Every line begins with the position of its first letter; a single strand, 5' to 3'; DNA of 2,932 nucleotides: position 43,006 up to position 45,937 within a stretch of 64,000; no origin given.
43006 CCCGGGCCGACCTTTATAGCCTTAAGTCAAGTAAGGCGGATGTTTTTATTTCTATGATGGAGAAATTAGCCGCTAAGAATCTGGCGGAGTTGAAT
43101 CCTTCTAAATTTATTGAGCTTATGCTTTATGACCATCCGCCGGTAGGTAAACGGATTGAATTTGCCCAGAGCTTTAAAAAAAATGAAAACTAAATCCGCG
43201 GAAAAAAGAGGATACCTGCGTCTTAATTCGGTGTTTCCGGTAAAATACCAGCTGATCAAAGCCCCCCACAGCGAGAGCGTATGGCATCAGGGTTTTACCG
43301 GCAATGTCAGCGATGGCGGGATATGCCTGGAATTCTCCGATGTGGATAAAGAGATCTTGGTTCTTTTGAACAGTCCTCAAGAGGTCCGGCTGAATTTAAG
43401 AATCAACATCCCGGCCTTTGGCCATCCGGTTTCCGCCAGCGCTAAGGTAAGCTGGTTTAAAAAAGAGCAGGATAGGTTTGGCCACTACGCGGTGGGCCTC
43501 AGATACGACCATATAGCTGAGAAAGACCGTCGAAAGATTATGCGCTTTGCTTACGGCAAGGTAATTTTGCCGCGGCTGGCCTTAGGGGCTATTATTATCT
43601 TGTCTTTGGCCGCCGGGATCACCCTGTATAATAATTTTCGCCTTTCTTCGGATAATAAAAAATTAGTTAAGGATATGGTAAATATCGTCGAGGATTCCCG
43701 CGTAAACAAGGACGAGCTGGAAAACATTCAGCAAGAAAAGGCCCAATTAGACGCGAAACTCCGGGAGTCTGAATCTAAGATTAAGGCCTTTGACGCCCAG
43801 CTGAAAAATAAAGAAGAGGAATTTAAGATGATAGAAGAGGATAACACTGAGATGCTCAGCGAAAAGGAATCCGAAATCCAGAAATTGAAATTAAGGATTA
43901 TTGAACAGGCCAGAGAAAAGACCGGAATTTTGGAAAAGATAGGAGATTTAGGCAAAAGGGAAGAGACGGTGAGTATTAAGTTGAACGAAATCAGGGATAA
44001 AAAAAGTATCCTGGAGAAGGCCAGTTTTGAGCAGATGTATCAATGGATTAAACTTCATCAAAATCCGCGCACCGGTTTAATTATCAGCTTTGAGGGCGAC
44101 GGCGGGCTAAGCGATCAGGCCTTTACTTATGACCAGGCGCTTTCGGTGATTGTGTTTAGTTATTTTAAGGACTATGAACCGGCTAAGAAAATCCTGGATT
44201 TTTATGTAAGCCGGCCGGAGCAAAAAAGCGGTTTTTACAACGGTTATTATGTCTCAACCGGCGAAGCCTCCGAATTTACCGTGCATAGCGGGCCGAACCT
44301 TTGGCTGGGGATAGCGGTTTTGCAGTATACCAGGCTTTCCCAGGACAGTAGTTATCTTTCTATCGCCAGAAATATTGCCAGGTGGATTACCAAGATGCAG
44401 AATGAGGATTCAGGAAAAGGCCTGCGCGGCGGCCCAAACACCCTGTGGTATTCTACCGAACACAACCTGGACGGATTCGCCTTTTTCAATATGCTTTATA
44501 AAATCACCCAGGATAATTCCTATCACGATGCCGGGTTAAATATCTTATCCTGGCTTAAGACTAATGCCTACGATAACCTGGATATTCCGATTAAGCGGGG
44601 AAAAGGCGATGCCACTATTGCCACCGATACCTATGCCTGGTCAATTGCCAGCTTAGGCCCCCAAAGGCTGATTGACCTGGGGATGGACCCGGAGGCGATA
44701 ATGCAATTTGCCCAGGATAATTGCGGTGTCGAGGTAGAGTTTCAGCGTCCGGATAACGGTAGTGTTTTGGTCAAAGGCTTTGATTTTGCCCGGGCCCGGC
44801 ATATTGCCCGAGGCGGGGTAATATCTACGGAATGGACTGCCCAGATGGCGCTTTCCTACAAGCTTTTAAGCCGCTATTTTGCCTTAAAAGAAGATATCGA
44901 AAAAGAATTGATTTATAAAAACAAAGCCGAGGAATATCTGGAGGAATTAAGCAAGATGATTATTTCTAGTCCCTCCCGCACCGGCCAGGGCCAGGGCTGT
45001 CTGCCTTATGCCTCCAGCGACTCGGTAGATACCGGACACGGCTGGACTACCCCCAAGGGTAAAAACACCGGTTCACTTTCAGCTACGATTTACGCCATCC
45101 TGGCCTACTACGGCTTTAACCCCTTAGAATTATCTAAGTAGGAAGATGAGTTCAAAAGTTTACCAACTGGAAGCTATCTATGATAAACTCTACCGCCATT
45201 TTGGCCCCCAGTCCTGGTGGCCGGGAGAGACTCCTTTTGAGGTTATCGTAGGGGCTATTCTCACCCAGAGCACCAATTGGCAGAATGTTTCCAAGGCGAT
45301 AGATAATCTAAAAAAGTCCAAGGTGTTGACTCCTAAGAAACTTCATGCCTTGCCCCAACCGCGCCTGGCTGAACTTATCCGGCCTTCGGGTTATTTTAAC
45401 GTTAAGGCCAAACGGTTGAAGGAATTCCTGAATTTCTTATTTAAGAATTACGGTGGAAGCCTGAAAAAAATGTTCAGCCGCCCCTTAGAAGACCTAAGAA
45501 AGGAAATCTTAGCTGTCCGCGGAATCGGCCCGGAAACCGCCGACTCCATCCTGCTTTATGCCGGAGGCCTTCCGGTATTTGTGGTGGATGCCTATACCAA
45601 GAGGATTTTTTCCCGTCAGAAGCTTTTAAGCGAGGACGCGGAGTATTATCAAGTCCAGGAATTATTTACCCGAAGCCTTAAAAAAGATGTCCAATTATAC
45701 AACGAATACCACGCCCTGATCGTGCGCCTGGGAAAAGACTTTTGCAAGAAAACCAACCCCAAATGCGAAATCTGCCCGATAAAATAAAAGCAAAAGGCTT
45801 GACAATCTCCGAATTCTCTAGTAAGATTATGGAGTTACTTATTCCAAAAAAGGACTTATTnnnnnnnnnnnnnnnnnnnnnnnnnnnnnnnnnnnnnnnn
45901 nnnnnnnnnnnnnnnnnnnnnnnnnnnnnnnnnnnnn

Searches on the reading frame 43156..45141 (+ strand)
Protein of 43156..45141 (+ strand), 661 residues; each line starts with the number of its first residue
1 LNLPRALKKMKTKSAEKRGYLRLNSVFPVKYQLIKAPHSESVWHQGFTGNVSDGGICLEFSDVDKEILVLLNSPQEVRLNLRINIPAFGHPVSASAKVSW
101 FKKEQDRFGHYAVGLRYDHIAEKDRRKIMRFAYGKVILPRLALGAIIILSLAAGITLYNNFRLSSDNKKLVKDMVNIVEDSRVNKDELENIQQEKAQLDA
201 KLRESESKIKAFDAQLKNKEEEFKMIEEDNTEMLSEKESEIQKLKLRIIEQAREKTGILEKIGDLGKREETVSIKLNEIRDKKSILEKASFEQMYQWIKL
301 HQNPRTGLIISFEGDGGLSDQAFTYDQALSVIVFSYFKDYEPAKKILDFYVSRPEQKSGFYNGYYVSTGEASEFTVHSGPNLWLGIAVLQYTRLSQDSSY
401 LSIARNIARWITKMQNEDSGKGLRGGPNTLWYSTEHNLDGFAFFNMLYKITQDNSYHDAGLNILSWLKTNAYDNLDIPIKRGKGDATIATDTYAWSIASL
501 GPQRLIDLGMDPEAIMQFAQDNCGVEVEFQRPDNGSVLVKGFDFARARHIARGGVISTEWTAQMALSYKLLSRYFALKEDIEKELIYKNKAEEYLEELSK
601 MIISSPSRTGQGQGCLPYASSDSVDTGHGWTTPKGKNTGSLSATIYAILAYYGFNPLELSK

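Call 9: search_protein_families(library=pfam, proteins=[window:43156-45141:+], max_evalue=0.01)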
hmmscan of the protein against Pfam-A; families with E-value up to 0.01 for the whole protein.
window:43156-45141:+ (661 aa): 1 family
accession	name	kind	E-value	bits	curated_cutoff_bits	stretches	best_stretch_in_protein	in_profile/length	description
PF07238.19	PilZ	-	3.9e-07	30.8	22.5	1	17-133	2-101/102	PilZ domain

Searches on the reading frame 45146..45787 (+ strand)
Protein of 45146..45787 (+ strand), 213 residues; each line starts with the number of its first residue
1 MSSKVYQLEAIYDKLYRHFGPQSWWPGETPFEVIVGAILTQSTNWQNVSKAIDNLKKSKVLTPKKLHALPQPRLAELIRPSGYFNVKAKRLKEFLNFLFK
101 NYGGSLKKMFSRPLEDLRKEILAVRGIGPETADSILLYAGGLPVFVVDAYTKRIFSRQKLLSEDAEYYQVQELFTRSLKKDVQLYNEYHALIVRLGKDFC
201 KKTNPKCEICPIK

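Call 9: search_protein_families(library=pfam, proteins=[window:45146-45787:+], max_evalue=0.01)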
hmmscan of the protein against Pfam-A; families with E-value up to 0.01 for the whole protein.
window:45146-45787:+ (213 aa): 2 families
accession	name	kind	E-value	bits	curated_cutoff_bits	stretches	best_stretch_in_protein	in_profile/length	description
PF00730.31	HhH-GPD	-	2e-15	57.5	26.2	1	35-178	1-106/108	HhH-GPD superfamily base excision DNA repair protein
PF00633.29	HHH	-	4.5e-05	23.5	24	1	118-138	10-30/30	Helix-hairpin-helix motif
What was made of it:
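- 45146..45787 (+): Resident intact nth-like gene (HhH-GPD, 213 aa). Its end reads ATC TGC, so it has no internal ATG. Pfam call 9.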

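Call 12: find_encoding_contigs(protein=window:45146-45787:+, flank=10000, max_places=10)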
Protein window:45146-45787:+ (213 aa): 1 contig read that carries it; 1 place shown.
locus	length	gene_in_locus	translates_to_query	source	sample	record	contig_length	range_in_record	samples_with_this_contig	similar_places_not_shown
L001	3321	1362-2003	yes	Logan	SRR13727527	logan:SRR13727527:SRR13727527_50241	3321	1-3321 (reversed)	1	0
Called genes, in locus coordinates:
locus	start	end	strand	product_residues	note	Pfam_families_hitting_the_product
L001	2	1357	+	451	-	?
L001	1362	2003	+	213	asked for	PF00730:HhH-GPD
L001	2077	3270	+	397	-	PF13173:AAA_14, PF13635:DUF4143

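Call 22: find_homologous_proteins(query=window:45146-45787:+, max_evalue=1e-10)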
Query window:45146-45787:+ (213 aa): 8000 proteins with E <= 1e-10 among 8000 candidates; the best 120 are listed.
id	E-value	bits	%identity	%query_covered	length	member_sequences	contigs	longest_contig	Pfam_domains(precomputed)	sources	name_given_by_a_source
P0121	1.5e-131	454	95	98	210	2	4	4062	PF00730.32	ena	-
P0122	8.6e-129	445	92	100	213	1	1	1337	PF00730.32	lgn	-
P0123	2.0e-125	434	90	100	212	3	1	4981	PF00730.32,PF00633.30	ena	-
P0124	1.3e-124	432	89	98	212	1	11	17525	PF00730.32,PF00633.30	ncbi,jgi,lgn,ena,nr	ncbi:MAG TPA: endonuclease [Candidatus Omnitrophica bacterium]|nr:endonuclease [Candidatus Omnitroph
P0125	2.3e-124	431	90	100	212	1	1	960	PF00730.32,PF00633.30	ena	-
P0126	4.7e-124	430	89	98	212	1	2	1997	PF00730.32,PF00633.30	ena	-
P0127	5.2e-124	430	89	100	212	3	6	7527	PF00730.32,PF00633.30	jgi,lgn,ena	-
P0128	5.8e-124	430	88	100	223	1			PF00730.32,PF00633.30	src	-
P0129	6.2e-124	430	87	100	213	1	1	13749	PF00730.32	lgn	-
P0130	6.2e-124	430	90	97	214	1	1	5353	PF00730.32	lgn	-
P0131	7.9e-124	429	87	100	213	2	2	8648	PF00730.32,PF00633.30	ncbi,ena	ncbi:MAG: endonuclease III domain-containing protein [Candidatus Omnitrophota bacterium]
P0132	1.6e-123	428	88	98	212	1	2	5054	PF00730.32,PF00633.30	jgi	-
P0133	3.9e-123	427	88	100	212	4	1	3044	PF00730.32,PF00633.30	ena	-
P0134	4.3e-123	427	89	97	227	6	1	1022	PF00730.32,PF00633.30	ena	-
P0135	6.2e-123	426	90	95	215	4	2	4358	PF00730.32,PF00633.30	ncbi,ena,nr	ncbi:MAG TPA: endonuclease III domain-containing protein [Candidatus Omnitrophota bacterium]|nr:endo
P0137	6.6e-122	423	89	98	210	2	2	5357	PF00730.32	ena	-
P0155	1.6e-112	392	81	98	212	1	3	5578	PF00730.32,PF00633.30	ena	-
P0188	2.4e-99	349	73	97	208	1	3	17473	PF00730.32,PF00633.30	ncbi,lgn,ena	-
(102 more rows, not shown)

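Call 24: find_related_loci(query=window:45146-45787:+, collection=genome_contigs, flank=10000)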
Query window:45146-45787:+ (213 aa) in genome_contigs; peptide patterns used: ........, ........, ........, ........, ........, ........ (x = any residue, [..] = any of these).
274 stretches matched a pattern; 24 encode a relative of the query (tblastn E <= 1e-3); 24 distinct loci.
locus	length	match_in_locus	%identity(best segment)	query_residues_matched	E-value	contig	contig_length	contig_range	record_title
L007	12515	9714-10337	89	6-213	3e-129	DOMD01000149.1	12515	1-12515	MAG TPA_asm: Candidatus Omnitrophota bacterium isolate UBA12090 contig_12227, whole genome shotgun sequence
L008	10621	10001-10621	84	7-213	5e-122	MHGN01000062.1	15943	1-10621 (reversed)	MAG: Omnitrophica WOR_2 bacterium RIFCSPHIGHO2_02_FULL_45_21 rifcsphigho2_02_scaffold_6598, whole genome shotgun sequenc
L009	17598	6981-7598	78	8-213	4e-113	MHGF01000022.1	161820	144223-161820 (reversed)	MAG: Omnitrophica WOR_2 bacterium GWF2_43_52 gwf2_scaffold_302, whole genome shotgun sequence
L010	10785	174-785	73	8-211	3e-104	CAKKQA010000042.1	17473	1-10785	Omnitrophica bacterium GWA2_41_15 isolate Hainich-Omni-XXI genome assembly, contig: Omni_Hai_XXI_Hain_H43_02um_R1_1820_l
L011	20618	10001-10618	67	7-212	2e-90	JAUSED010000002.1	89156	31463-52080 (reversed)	MAG: Candidatus Omnitrophota bacterium isolate E14_maxbin.165 E14_k141_41641, whole genome shotgun sequence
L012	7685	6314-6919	60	11-212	5e-86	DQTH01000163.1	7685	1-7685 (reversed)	MAG TPA_asm: Desulfocapsa sulfexigens isolate SZUA-1410 k95_218346, whole genome shotgun sequence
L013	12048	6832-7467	58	1-212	3e-85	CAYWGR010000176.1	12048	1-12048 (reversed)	MAG TPA_asm: uncultured Planctomycetaceae bacterium isolate binchicken_co66_277 genome assembly, contig: NODE_8039_lengt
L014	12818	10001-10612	60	8-212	1e-80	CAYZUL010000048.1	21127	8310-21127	MAG TPA_asm: uncultured Nitrospirota bacterium isolate SRP090828_co2_53 genome assembly, contig: NODE_844_length_21127_c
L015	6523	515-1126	60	8-212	4e-79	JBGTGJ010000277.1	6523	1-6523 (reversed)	MAG: bacterium isolate JTS-RE212 k141_4131062, whole genome shotgun sequence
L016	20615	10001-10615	55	8-213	7e-79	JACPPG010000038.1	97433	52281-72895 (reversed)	MAG: Planctomycetia bacterium isolate NC_groundwater_621_Pr5_B-0.1um_65_48 alan_book_18_scaffold_48191, whole genome sho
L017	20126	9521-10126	56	8-210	6e-78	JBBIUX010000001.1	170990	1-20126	MAG: Candidatus Fraserbacteria bacterium isolate BR2F70218_bin_63 NODE_66_length_170990_cov_5.77461, whole genome shotgu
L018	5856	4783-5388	59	8-210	1e-77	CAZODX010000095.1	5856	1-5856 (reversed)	MAG TPA_asm: uncultured Thermotogae bacterium isolate binchicken_co71_26 genome assembly, contig: NODE_6209_length_5856_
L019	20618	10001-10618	56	7-213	3e-77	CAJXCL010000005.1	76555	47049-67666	MAG TPA_asm: uncultured Nitrospirae bacterium isolate ERR599099_bin.62_MetaBAT_v2.12.1_MAG genome assembly, contig: NODE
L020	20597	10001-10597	58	11-210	6e-77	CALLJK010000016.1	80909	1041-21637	MAG: Candidatus Bipolaricaulota bacterium isolate S1_Bin_METABAT__319_1 genome assembly, contig: c_000001765438, whole g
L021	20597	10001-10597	60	11-210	2e-76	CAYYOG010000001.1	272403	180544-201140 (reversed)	MAG TPA_asm: uncultured Thermotogae bacterium isolate binchicken_co40_63 genome assembly, contig: NODE_42_length_272403_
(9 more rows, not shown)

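Call 27: find_related_loci(query=window:45146-45787:+, collection=metagenome_contigs, flank=10000)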
Query window:45146-45787:+ (213 aa) in metagenome_contigs; peptide patterns used: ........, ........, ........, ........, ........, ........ (x = any residue, [..] = any of these).
431 stretches matched a pattern; 34 encode a relative of the query (tblastn E <= 1e-3); 34 distinct loci.
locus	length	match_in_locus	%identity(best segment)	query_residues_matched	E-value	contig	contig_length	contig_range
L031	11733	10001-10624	89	6-213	3e-129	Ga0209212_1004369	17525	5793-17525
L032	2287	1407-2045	87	1-213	3e-136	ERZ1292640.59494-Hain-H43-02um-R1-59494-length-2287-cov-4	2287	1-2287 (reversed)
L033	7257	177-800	87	6-213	2e-125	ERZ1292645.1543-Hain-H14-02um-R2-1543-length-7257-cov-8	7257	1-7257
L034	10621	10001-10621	84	7-213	5e-122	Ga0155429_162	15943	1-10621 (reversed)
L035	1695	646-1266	84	7-213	5e-131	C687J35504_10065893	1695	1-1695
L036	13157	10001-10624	83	6-213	2e-121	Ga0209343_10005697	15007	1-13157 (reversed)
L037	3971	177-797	81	6-212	6e-119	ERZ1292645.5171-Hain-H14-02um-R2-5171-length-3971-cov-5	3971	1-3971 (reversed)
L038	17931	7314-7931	78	8-213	4e-113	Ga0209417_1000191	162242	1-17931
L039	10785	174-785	73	8-211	3e-104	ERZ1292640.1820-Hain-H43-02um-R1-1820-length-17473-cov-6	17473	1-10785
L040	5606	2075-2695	67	7-213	5e-95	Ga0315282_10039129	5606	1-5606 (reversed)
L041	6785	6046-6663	60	8-213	4e-85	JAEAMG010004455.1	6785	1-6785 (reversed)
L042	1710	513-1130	61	7-212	2e-89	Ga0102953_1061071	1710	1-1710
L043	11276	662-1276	58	8-213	2e-80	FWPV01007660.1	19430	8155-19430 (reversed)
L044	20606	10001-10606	59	8-210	3e-80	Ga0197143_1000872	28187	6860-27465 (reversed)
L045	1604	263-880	57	7-213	9e-83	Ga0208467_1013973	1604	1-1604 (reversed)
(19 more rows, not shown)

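Call 43: find_encoding_contigs(protein=P0137, flank=10000, max_places=4)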
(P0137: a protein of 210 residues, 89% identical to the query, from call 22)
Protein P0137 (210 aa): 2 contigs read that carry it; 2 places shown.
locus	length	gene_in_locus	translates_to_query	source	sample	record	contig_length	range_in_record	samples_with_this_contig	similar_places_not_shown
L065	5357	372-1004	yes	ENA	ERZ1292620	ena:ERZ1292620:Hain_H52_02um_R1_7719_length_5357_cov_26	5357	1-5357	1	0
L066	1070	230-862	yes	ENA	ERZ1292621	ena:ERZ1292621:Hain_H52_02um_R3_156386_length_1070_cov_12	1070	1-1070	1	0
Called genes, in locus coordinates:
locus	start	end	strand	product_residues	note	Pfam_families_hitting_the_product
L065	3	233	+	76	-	?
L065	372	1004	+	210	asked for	PF00730:HhH-GPD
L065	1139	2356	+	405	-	PF13173:AAA_14, PF13635:DUF4143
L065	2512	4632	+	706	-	PF03235:GmrSD_N, PF07510:GmrSD_C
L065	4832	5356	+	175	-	?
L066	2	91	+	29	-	?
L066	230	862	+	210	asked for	PF00730:HhH-GPD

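Call 44: find_encoding_contigs(protein=P0132, flank=10000, max_places=4)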
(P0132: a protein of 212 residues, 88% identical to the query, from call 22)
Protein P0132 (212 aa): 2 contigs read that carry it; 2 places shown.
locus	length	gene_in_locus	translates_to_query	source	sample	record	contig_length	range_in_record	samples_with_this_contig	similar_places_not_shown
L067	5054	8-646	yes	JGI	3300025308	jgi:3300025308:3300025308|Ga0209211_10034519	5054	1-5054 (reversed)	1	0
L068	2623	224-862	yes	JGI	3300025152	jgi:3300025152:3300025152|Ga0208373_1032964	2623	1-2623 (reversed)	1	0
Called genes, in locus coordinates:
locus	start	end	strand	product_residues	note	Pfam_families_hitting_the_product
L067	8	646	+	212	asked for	PF00730:HhH-GPD, PF00633:HHH (weak)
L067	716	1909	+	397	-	PF13173:AAA_14, PF13635:DUF4143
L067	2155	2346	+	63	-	PF10543:ORF6N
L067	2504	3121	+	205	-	PF22600:MTPAP-like_central (weak), PF01909:NTP_transf_2, PF18765:Polbeta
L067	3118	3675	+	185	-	PF05168:HEPN (weak)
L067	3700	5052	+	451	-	?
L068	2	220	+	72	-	?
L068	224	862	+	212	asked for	PF00730:HhH-GPD, PF00633:HHH (weak)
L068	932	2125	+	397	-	PF13173:AAA_14, PF13635:DUF4143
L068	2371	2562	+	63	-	PF10543:ORF6N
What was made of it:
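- On Core-gene-flanked defence hotspot: GmrSD and HEPN/NTase in relatives (calls 43, 44).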

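Call 45: find_encoding_contigs(protein=P0135, flank=10000, max_places=4)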
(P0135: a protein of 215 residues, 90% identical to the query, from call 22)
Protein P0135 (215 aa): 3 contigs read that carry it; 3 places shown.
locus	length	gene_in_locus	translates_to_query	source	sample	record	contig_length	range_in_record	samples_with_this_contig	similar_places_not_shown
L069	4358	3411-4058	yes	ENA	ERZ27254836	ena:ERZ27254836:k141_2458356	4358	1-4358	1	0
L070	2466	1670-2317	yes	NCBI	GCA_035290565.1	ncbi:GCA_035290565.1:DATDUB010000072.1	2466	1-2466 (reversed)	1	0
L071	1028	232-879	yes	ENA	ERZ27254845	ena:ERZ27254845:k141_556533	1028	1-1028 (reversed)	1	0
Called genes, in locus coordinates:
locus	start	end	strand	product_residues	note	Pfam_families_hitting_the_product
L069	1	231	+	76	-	?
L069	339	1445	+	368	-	PF16491:Peptidase_M48_N, PF01435:Peptidase_M48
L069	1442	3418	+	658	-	PF07238:PilZ (weak)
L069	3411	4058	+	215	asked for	PF00730:HhH-GPD, PF00633:HHH (weak)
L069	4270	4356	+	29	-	?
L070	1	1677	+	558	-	?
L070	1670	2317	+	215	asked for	PF00730:HhH-GPD, PF00633:HHH (weak)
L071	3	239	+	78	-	?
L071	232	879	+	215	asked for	PF00730:HhH-GPD, PF00633:HHH (weak)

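Call 54: find_encoding_contigs(protein=P0155, flank=6000, max_places=3)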
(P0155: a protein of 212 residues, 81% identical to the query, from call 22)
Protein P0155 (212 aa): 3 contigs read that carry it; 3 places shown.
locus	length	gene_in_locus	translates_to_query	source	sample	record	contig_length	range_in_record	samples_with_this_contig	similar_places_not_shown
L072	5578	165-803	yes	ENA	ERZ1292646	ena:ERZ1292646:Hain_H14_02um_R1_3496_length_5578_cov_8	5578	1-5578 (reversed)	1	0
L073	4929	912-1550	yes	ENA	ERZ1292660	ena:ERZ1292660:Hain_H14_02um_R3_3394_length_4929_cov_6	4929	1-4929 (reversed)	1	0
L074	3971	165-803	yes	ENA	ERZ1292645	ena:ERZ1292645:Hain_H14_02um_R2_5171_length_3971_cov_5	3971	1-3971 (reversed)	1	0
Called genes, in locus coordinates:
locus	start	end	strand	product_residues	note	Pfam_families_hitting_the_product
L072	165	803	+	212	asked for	PF00730:HhH-GPD, PF00633:HHH (faint)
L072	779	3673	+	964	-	PF01433:Peptidase_M1, PF01103:Omp85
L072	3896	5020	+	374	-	PF04055:Radical_SAM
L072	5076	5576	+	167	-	?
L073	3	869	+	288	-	?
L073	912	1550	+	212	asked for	PF00730:HhH-GPD, PF00633:HHH (faint)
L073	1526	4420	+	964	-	PF01433:Peptidase_M1, PF01103:Omp85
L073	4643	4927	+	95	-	?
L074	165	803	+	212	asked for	PF00730:HhH-GPD, PF00633:HHH (faint)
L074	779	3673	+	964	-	PF01433:Peptidase_M1, PF01103:Omp85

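Call 55: find_encoding_contigs(protein=P0188, flank=6000, max_places=3)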
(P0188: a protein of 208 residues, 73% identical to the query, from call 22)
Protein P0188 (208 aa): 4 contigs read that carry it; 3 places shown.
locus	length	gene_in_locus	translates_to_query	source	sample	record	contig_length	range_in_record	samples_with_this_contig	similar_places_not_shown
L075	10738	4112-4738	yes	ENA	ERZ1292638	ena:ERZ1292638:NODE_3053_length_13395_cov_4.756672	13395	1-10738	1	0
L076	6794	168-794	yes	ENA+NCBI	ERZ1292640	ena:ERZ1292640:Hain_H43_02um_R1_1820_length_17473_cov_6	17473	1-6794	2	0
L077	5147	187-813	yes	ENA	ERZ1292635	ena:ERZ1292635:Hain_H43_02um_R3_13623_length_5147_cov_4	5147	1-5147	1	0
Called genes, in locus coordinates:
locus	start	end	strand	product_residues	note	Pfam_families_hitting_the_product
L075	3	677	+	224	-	?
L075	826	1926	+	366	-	PF16491:Peptidase_M48_N, PF01435:Peptidase_M48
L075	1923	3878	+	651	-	-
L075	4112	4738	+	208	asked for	PF00730:HhH-GPD, PF00633:HHH (faint)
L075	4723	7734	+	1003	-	PF01433:Peptidase_M1, PF01103:Omp85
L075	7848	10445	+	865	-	PF06165:GH94_b-supersand (weak), PF17167:Glyco_hydro_94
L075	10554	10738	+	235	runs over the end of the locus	PF00970:FAD_binding_6, PF00175:NAD_binding_1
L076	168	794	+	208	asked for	PF00730:HhH-GPD, PF00633:HHH (faint)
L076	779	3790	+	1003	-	PF01433:Peptidase_M1, PF01103:Omp85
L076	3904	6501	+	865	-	PF06165:GH94_b-supersand (weak), PF17167:Glyco_hydro_94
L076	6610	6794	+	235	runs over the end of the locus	PF00970:FAD_binding_6, PF00175:NAD_binding_1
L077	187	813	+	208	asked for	PF00730:HhH-GPD, PF00633:HHH (faint)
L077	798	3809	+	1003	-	PF01433:Peptidase_M1, PF01103:Omp85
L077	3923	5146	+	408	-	?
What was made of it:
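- In L072/74 M1 starts at 779 and nth ends at 803 (calls 54, 55).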
